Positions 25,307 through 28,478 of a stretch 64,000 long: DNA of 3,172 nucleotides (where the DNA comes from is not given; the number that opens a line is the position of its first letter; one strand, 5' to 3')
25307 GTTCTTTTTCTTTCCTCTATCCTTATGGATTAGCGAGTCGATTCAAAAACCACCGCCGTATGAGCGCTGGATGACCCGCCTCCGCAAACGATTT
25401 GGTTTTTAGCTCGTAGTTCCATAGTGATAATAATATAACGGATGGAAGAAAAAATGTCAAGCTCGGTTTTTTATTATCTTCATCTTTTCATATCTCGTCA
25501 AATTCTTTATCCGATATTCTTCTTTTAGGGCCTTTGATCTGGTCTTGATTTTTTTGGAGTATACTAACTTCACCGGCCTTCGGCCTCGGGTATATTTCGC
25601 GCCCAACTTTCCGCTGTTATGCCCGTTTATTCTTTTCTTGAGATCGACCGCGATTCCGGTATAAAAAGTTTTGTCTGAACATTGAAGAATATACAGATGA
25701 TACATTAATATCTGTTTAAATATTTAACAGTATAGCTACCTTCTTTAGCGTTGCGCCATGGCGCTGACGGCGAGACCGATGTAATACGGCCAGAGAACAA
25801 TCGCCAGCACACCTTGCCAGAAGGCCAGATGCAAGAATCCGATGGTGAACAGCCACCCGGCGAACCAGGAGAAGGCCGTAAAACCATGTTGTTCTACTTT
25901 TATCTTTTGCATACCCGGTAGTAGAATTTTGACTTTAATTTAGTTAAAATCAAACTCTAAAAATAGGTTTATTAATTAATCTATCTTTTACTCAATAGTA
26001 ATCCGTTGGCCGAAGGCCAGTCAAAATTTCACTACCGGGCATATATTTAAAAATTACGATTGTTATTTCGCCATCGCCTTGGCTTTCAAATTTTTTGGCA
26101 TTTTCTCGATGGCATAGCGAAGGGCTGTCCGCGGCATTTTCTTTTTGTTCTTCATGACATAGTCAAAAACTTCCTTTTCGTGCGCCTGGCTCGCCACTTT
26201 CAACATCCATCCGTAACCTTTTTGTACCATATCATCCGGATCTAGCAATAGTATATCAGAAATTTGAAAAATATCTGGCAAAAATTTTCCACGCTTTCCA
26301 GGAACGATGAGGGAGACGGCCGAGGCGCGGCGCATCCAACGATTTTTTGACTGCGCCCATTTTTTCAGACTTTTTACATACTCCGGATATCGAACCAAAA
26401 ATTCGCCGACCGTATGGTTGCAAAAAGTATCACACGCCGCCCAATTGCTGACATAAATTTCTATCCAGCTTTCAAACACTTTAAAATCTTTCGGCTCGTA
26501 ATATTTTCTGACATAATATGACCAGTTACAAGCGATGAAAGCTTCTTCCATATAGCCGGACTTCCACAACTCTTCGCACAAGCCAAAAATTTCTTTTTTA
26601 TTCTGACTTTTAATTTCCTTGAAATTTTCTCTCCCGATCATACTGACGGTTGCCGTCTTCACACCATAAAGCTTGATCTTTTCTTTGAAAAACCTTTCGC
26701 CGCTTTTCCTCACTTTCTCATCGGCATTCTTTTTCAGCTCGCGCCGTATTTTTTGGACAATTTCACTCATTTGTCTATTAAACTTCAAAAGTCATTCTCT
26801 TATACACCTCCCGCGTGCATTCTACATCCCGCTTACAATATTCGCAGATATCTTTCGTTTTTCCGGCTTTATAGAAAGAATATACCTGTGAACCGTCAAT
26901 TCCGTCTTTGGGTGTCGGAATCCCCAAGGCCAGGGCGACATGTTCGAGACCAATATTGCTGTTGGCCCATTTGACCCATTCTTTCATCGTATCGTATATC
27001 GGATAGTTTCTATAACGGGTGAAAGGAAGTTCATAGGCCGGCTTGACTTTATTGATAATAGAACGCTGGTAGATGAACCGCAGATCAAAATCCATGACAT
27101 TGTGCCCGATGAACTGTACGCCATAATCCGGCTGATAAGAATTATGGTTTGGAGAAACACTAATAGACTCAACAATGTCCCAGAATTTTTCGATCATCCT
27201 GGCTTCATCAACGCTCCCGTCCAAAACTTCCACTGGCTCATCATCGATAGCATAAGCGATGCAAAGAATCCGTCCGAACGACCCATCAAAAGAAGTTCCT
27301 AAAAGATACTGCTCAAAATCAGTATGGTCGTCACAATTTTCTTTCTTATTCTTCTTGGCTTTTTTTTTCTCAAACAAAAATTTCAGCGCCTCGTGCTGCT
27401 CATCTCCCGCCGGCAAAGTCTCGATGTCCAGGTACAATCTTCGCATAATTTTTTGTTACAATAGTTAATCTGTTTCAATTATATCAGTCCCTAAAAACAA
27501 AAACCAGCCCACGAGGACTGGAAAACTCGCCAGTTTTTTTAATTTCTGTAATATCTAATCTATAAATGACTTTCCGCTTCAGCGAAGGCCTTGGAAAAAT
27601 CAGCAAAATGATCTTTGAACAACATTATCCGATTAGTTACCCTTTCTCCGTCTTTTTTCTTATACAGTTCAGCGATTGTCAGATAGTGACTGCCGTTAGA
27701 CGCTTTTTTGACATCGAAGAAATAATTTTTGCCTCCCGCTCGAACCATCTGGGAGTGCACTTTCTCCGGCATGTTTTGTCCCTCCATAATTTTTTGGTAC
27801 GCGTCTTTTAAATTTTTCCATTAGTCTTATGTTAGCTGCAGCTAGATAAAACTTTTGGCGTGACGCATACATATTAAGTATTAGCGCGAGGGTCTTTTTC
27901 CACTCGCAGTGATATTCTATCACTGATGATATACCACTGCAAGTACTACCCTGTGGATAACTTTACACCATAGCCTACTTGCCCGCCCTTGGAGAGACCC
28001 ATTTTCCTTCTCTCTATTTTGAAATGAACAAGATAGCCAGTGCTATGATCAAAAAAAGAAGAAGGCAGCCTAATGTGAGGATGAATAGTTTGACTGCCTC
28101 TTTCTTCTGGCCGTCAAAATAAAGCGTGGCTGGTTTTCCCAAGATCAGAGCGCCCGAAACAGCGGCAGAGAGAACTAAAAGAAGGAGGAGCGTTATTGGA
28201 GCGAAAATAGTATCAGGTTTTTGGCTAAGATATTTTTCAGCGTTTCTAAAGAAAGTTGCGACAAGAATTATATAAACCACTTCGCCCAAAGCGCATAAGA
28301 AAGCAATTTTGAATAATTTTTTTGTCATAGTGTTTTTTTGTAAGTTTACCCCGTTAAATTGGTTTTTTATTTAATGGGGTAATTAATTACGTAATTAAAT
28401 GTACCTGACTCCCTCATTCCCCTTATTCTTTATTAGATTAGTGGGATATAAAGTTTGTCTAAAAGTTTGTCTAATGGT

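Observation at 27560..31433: Defense-like islet: DpnI-like methyl-directed endonuclease, AlbA_2/HATPase protein and small unknowns, with no cognate methyltransferase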

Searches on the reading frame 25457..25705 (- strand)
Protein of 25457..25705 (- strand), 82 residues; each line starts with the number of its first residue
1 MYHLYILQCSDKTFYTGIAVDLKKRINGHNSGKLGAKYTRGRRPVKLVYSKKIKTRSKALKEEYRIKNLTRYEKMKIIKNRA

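Call 3: search_protein_families(library=pfam, proteins=[window:25457-25705:-], max_evalue=0.01)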
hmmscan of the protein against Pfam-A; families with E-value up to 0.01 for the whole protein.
window:25457-25705:- (82 aa): 1 family
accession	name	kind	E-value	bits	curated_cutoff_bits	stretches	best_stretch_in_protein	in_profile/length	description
PF01541.30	GIY-YIG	-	1.1e-16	61.3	22.6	1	1-74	1-76/78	GIY-YIG catalytic domain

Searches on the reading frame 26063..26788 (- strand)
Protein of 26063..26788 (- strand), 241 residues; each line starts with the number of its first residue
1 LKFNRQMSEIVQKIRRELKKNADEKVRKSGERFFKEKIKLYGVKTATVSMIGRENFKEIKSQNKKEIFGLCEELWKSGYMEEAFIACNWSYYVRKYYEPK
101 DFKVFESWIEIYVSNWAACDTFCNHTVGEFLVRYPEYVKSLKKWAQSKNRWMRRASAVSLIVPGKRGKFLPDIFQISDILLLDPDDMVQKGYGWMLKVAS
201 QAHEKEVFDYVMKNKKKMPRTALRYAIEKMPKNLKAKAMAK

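Call 3: search_protein_families(library=pfam, proteins=[window:26063-26788:-], max_evalue=0.01)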
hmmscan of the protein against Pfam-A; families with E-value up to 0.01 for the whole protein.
window:26063-26788:- (241 aa): 1 family
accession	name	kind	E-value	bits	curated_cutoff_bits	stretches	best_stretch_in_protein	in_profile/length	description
PF08713.17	DNA_alkylation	-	1.8e-63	214.5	21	1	14-230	1-213/213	DNA alkylation repair enzyme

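Call 4: search_protein_families(library=padloc, proteins=[window:26063-26788:-], max_evalue=0.01)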
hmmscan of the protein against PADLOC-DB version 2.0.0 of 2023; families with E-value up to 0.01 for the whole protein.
window:26063-26788:- (241 aa): 0 families

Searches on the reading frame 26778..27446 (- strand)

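Call 3: search_protein_families(library=pfam, proteins=[window:26778-27446:-], max_evalue=0.01)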
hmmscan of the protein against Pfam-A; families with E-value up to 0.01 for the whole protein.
window:26778-27446:- (222 aa): 2 families
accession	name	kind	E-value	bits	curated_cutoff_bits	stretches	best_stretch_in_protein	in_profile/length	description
PF10108.15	DNA_pol_B_exo2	-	1.5e-14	54.6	24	1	73-219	26-174/213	Predicted 3'-5' exonuclease related to the exonuclease domain of PolB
PF13482.12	RNase_H_2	-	1.6e-07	31.9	22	1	111-218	60-164/165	RNase_H superfamily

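Call 4: search_protein_families(library=padloc, proteins=[window:26778-27446:-], max_evalue=0.01)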
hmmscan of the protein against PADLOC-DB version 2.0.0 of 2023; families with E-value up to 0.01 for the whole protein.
window:26778-27446:- (222 aa): 1 family
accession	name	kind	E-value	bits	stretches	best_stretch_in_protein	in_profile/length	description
PDLC01247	DEDDh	-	0.00015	20.4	1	82-178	60-123/139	"CAS-I,CAS-II,CAS-III,CAS-IV,CAS-V,CAS-VI; associated"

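Call 12: search_protein_families(library=ncbifam, proteins=[window:26778-27446:-], max_evalue=0.01)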
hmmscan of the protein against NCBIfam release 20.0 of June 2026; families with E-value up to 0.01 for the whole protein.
window:26778-27446:- (222 aa): 0 families

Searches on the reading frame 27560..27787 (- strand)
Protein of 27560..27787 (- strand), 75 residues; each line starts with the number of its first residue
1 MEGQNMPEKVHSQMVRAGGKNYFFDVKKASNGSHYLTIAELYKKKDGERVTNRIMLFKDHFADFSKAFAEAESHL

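Call 3: search_protein_families(library=pfam, proteins=[window:27560-27787:-], max_evalue=0.01)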
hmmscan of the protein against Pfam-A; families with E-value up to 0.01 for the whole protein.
window:27560-27787:- (75 aa): 2 families
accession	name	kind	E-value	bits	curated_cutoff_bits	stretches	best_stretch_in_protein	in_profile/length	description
PF11680.14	DUF3276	-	5.5e-12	46.4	23.1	1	7-73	9-79/131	Protein of unknown function (DUF3276)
PF04845.19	PurA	-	0.0012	18.7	25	1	10-70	4-66/219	PurA ssDNA and RNA-binding protein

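Call 4: search_protein_families(library=padloc, proteins=[window:27560-27787:-], max_evalue=0.01)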
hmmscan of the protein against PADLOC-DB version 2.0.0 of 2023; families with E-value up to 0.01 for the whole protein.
window:27560-27787:- (75 aa): 0 families

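Call 12: search_protein_families(library=ncbifam, proteins=[window:27560-27787:-], max_evalue=0.01)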
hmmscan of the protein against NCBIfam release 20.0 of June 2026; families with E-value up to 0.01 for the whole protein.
window:27560-27787:- (75 aa): 0 families

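Call 97: search_protein_families(library=phrogs, proteins=[window:27560-27787:-], max_evalue=0.01)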
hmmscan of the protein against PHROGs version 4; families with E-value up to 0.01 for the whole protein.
window:27560-27787:- (75 aa): 0 families

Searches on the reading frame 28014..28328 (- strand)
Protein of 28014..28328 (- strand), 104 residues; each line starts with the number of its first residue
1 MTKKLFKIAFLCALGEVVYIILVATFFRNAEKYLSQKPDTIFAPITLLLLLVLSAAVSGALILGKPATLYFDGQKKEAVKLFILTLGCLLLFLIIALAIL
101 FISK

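Call 3: search_protein_families(library=pfam, proteins=[window:28014-28328:-], max_evalue=0.01)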
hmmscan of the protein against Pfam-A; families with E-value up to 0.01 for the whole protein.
window:28014-28328:- (104 aa): 0 families

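Call 4: search_protein_families(library=padloc, proteins=[window:28014-28328:-], max_evalue=0.01)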
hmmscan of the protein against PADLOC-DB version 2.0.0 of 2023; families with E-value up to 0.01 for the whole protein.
window:28014-28328:- (104 aa): 0 families

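Call 12: search_protein_families(library=ncbifam, proteins=[window:28014-28328:-], max_evalue=0.01)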
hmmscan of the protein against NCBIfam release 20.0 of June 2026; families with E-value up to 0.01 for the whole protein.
window:28014-28328:- (104 aa): 0 families

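Call 17: search_protein_families(library=pfam, proteins=[window:28014-28328:-], max_evalue=10)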
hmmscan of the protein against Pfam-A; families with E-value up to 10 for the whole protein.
window:28014-28328:- (104 aa): 3 families
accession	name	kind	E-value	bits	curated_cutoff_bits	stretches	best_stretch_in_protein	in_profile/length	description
PF22954.2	DUF7027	-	0.091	13.1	27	1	13-97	7-84/100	Domain of unknown function (DUF7027)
PF20563.3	DUF6773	-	0.59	10.4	27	1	53-102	93-143/163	Family of unknown function (DUF6773)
PF06143.16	Baculo_11_kDa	-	2.1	8.4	28.4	1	79-102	33-56/84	Baculovirus 11 kDa family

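Call 97: search_protein_families(library=phrogs, proteins=[window:28014-28328:-], max_evalue=0.01)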
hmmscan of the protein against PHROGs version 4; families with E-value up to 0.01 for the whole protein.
window:28014-28328:- (104 aa): 0 families
